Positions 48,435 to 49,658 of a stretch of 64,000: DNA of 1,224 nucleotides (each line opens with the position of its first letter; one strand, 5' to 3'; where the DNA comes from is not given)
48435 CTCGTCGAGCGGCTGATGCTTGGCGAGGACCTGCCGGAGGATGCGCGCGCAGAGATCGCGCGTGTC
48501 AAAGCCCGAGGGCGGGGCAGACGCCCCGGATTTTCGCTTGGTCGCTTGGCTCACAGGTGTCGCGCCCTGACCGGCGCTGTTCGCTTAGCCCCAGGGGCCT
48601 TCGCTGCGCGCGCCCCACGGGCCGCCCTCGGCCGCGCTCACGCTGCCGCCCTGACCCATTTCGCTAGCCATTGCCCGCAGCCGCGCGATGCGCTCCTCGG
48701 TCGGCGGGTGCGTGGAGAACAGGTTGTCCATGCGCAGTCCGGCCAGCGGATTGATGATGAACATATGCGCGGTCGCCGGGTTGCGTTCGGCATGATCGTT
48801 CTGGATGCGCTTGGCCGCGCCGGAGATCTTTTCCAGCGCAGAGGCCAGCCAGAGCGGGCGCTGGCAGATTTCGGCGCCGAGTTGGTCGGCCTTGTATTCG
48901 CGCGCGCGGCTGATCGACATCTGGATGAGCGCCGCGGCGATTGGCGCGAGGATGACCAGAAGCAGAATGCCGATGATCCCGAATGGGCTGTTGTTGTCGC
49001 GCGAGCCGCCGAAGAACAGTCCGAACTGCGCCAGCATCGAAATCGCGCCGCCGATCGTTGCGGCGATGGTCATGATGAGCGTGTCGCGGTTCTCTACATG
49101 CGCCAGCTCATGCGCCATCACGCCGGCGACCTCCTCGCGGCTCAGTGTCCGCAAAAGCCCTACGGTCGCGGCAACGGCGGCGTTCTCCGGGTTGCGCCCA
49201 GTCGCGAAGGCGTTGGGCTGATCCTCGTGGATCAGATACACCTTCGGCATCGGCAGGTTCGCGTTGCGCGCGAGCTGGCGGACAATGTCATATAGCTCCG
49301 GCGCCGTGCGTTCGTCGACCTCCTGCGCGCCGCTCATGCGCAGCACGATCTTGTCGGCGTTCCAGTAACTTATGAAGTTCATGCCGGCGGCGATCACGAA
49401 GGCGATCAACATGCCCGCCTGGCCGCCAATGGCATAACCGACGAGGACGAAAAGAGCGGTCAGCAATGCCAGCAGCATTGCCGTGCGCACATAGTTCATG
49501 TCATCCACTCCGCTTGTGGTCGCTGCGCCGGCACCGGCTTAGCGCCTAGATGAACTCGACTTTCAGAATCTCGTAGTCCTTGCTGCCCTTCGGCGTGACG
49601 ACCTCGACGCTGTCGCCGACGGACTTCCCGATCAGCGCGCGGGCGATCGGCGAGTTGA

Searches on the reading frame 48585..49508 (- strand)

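Call 81: search_protein_families(library=pfam, proteins=[window:48585-49508:-], max_evalue=0.00001)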
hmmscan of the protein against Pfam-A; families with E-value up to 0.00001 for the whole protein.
window:48585-49508:- (307 aa): 1 family
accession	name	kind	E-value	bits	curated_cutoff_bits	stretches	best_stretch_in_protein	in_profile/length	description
PF01435.24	Peptidase_M48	-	1.8e-40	139.2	20.3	1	67-280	2-185/186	Peptidase family M48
